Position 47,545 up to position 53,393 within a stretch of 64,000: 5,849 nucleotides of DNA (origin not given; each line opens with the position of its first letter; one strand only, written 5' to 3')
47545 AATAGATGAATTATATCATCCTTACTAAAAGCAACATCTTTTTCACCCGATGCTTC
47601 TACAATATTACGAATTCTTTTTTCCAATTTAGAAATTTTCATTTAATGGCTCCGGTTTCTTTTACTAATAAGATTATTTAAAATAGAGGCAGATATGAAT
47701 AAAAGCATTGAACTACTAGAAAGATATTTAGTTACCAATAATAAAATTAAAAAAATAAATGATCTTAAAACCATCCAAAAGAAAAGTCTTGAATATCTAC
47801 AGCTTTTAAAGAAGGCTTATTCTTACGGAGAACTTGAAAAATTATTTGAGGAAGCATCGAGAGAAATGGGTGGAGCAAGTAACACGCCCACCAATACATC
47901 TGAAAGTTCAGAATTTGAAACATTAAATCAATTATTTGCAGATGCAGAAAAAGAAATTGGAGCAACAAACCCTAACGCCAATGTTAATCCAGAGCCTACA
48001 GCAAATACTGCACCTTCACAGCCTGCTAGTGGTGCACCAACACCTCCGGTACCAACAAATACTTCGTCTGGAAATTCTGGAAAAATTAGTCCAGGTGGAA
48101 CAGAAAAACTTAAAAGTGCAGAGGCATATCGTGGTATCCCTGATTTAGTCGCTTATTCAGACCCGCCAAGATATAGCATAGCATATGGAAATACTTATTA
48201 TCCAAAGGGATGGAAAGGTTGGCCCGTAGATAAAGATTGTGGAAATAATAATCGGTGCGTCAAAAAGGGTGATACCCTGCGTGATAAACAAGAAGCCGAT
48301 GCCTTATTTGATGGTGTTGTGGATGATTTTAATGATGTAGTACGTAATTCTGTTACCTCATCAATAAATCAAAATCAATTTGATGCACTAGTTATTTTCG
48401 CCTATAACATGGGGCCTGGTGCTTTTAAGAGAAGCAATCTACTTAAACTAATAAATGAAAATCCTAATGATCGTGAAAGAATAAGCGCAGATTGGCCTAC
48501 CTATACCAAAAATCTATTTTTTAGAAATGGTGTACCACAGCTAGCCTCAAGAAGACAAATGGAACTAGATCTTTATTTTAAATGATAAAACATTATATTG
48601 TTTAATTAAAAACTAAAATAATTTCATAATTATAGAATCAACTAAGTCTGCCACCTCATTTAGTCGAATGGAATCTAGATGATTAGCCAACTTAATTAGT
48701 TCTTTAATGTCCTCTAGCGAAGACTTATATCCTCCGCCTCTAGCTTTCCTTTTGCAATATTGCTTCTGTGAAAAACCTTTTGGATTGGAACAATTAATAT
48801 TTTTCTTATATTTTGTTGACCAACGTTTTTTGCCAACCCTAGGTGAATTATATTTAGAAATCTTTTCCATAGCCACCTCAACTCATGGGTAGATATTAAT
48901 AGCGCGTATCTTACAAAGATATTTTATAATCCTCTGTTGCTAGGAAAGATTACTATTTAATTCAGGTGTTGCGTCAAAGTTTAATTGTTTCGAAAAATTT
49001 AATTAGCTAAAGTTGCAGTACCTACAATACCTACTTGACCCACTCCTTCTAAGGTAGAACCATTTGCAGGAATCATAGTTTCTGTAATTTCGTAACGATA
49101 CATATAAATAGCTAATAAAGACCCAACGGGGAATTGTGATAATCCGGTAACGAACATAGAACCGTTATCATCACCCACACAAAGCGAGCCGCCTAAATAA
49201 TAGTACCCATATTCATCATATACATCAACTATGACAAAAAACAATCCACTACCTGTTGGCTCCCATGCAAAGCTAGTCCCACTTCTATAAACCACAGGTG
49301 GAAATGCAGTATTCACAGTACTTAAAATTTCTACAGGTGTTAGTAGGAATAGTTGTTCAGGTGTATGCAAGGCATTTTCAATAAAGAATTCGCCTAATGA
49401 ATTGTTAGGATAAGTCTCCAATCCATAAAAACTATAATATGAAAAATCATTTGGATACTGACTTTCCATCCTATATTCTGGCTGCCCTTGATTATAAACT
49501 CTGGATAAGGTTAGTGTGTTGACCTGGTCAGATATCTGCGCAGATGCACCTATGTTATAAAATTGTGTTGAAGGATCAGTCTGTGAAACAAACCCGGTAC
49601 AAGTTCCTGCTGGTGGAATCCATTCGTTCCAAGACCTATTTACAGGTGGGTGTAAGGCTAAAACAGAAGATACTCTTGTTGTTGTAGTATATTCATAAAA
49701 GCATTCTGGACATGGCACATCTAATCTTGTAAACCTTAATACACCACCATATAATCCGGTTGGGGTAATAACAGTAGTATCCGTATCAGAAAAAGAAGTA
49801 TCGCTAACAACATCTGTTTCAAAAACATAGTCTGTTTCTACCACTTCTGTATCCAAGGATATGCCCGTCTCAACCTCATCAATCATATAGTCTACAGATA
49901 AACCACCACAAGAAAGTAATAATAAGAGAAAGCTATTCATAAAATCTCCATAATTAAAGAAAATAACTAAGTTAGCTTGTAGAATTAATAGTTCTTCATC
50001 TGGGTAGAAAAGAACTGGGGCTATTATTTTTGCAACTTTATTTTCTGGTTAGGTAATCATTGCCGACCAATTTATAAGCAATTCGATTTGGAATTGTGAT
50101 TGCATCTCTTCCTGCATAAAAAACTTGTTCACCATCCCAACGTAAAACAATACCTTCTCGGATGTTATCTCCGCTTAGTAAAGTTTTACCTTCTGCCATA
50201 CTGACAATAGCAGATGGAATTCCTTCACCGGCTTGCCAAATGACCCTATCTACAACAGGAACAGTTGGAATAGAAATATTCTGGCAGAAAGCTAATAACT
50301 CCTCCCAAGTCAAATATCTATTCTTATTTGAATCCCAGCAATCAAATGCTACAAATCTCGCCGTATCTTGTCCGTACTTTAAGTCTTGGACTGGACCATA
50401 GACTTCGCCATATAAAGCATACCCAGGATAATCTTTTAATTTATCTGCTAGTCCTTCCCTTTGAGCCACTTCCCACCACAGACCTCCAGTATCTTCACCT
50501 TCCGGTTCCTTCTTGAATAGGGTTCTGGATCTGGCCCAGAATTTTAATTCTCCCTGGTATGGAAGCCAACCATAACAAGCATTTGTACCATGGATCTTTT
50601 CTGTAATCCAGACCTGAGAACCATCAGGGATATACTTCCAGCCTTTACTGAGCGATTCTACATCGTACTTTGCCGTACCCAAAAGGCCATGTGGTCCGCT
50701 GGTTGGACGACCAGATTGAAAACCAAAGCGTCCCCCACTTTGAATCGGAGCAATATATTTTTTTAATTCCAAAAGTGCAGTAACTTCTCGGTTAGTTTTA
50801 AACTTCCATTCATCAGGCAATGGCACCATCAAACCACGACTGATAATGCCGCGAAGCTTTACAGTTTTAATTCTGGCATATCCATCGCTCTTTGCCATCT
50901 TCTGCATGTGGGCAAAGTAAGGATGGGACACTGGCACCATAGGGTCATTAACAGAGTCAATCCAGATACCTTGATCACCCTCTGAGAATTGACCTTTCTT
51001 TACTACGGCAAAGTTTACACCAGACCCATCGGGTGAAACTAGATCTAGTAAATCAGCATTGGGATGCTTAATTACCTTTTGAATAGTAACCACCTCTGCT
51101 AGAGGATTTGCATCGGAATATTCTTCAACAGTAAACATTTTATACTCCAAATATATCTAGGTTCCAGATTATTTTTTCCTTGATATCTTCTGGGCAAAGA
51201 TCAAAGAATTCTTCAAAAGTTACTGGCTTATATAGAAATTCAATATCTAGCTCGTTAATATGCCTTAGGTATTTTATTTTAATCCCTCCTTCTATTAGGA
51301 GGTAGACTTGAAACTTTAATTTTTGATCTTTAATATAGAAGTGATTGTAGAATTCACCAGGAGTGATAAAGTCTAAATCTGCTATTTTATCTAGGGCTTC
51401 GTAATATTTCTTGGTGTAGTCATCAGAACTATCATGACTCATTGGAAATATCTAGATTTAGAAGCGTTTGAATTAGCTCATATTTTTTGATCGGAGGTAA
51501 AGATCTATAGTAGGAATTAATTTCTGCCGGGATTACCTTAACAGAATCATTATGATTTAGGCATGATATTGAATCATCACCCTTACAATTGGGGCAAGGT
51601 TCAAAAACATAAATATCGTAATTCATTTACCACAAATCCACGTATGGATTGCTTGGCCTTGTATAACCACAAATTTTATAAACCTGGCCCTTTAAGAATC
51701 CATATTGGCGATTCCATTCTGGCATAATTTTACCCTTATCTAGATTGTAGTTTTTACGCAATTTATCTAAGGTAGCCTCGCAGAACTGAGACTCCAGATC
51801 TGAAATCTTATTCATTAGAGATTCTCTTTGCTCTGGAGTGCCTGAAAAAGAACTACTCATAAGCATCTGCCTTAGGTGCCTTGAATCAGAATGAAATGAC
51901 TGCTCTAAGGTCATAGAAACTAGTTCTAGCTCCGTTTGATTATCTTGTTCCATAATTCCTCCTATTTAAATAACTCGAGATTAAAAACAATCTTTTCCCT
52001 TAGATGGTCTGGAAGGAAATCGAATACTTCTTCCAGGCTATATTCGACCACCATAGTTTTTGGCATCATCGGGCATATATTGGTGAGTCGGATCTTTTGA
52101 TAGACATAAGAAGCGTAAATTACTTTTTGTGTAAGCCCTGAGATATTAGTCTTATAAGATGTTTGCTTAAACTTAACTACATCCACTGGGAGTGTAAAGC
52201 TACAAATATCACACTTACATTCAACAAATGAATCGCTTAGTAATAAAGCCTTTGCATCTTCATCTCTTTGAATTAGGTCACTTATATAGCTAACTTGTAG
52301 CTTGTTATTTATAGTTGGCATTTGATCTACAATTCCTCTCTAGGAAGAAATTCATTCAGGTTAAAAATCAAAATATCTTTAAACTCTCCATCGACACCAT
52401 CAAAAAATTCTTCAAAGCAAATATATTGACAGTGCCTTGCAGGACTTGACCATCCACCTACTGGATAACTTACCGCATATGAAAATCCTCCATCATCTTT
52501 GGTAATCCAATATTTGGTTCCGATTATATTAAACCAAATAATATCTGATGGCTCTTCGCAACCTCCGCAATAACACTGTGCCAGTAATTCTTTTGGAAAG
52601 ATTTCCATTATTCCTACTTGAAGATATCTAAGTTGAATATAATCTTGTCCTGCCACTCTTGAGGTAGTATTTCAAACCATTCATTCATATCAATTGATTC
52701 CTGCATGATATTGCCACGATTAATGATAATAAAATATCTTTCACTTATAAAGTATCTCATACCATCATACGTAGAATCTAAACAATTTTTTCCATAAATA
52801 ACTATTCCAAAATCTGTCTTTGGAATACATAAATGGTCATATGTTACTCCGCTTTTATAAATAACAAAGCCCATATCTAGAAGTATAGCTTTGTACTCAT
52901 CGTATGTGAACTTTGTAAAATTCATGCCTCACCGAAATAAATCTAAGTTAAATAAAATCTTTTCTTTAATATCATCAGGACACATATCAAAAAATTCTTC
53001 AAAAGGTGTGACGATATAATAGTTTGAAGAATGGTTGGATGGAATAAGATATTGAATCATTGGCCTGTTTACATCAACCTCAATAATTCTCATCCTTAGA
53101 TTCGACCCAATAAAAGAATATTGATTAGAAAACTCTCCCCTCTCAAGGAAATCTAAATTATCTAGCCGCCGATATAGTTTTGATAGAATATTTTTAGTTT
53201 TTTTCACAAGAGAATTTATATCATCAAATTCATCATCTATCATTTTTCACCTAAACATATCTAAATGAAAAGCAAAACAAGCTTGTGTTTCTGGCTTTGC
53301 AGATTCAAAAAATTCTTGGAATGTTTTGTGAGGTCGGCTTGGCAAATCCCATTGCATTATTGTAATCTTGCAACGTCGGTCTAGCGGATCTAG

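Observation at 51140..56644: Expanded family of about 18 small proteins: variable N-terminus plus a shared ~25-aa C-terminal module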

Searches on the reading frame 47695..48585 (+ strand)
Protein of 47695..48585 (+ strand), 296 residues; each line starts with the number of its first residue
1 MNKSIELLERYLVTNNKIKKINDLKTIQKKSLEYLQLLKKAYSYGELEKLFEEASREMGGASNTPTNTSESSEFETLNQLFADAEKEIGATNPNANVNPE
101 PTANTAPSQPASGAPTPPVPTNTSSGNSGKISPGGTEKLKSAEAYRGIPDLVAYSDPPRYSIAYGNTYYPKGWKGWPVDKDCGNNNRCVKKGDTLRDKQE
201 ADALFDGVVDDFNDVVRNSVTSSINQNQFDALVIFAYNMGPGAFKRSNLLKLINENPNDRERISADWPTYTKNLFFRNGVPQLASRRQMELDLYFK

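Call 8: search_protein_families(library=pfam, proteins=[window:47695-48585:+], max_evalue=0.01)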
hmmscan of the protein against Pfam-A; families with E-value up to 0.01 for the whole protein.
window:47695-48585:+ (296 aa): 1 family
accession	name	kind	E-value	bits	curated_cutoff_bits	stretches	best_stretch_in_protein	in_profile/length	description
PF00959.24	Phage_lysozyme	-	1.2e-19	71.3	22.3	1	152-290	9-125/125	Phage lysozyme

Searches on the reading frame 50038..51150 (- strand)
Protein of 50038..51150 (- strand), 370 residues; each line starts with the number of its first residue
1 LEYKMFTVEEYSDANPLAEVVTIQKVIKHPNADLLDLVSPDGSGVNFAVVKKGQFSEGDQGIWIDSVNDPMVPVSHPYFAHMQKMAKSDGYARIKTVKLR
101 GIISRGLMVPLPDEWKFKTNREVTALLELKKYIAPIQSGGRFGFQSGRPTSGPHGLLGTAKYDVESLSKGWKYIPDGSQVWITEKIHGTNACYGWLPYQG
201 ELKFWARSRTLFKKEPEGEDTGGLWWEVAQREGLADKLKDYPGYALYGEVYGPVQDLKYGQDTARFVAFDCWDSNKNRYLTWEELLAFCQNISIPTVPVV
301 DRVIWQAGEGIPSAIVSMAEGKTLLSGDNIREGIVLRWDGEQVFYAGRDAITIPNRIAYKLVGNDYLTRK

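Call 8: search_protein_families(library=pfam, proteins=[window:50038-51150:-], max_evalue=0.01)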
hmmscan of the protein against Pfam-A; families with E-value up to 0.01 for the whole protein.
window:50038-51150:- (370 aa): 3 families
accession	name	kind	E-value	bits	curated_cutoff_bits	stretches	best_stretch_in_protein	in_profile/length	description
PF09414.15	RNA_ligase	-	1.3e-26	94.2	27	1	179-341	2-160/171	RNA ligase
PF21189.3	PHA02142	-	4.1e-10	40.4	27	1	18-111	2-92/92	PHA02142 OB-fold domain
PF13405.12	EF-hand_6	-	0.0027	17.8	25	1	268-291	5-28/30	EF-hand domain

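Call 21: find_related_loci(query=window:50038-51150:-, collection=viral_contigs, flank=10000)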
Query window:50038-51150:- (370 aa) in viral_contigs; peptide patterns used: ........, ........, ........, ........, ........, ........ (x = any residue, [..] = any of these).
2 stretches matched a pattern, but none encodes a relative of the query by tblastn (E <= 1e-3).

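Call 90: find_related_loci(query=window:50038-51150:-, collection=metagenome_contigs, flank=10000)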
Query window:50038-51150:- (370 aa) in metagenome_contigs; peptide patterns used: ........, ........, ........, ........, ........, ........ (x = any residue, [..] = any of these).
14 stretches matched a pattern, but none encodes a relative of the query by tblastn (E <= 1e-3).

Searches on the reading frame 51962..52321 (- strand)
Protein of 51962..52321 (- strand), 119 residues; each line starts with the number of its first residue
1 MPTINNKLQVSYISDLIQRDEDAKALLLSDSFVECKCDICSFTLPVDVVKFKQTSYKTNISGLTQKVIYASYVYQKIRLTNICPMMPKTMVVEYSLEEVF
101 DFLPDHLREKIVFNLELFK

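Call 6: search_protein_families(library=pfam, proteins=[window:51962-52321:-], max_evalue=1)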
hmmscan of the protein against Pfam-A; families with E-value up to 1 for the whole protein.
window:51962-52321:- (119 aa): 0 families

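Call 7: search_protein_families(library=phrogs, proteins=[window:51962-52321:-], max_evalue=1)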
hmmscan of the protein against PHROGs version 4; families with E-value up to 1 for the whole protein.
window:51962-52321:- (119 aa): 1 family
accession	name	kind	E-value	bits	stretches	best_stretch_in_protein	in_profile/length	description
phrog_26448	-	unknown function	0.067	13.7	1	10-81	78-146/187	-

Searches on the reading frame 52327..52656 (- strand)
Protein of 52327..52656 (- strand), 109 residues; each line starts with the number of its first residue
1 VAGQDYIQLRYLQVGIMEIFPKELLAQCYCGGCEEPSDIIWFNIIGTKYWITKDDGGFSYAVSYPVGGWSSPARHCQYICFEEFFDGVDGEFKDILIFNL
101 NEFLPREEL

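Call 6: search_protein_families(library=pfam, proteins=[window:52327-52656:-], max_evalue=1)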
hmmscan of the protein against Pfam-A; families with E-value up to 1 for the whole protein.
window:52327-52656:- (109 aa): 0 families

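Call 7: search_protein_families(library=phrogs, proteins=[window:52327-52656:-], max_evalue=1)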
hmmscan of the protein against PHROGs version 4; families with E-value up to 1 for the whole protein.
window:52327-52656:- (109 aa): 0 families

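Call 55: predict_structure(alignment_id=A3)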
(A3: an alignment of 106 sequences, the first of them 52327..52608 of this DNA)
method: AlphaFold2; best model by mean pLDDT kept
length: 93 residues; sequences in the alignment: 106
mean_pLDDT: 79.2   pTM: 0.69
mean pLDDT of the five models: 79.2, 78.4, 77.0, 76.5, 76.4
residues with pLDDT >= 90: 20; 70-90: 49; 50-70: 23; < 50: 1
segments of 3 or more residues with pLDDT < 50: none
pLDDT, mean of each block of 10 residues (from residue 1): 74 59 82 88 87 68 92 89 80 57
secondary structure, 60 per line:
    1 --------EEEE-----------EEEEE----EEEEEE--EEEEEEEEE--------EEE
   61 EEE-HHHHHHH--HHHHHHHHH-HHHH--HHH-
elements in order: E9-12 E24-28 E33-38 E41-49 E58-63 H65-71 H74-82 H84-87

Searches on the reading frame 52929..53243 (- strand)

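Call 6: search_protein_families(library=pfam, proteins=[window:52929-53243:-], max_evalue=1)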
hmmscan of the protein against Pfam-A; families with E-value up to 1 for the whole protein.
window:52929-53243:- (104 aa): 1 family
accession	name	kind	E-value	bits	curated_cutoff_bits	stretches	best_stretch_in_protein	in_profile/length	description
PF21141.3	T6PP_C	-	0.18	11.4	26.7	1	11-76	86-148/267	Trehalose-6-phosphate phosphatase, C-terminal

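Call 7: search_protein_families(library=phrogs, proteins=[window:52929-53243:-], max_evalue=1)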
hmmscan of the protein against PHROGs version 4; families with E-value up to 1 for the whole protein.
window:52929-53243:- (104 aa): 1 family
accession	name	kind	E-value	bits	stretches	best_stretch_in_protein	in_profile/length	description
phrog_3744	-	unknown function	0.2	13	1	17-63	9-54/60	-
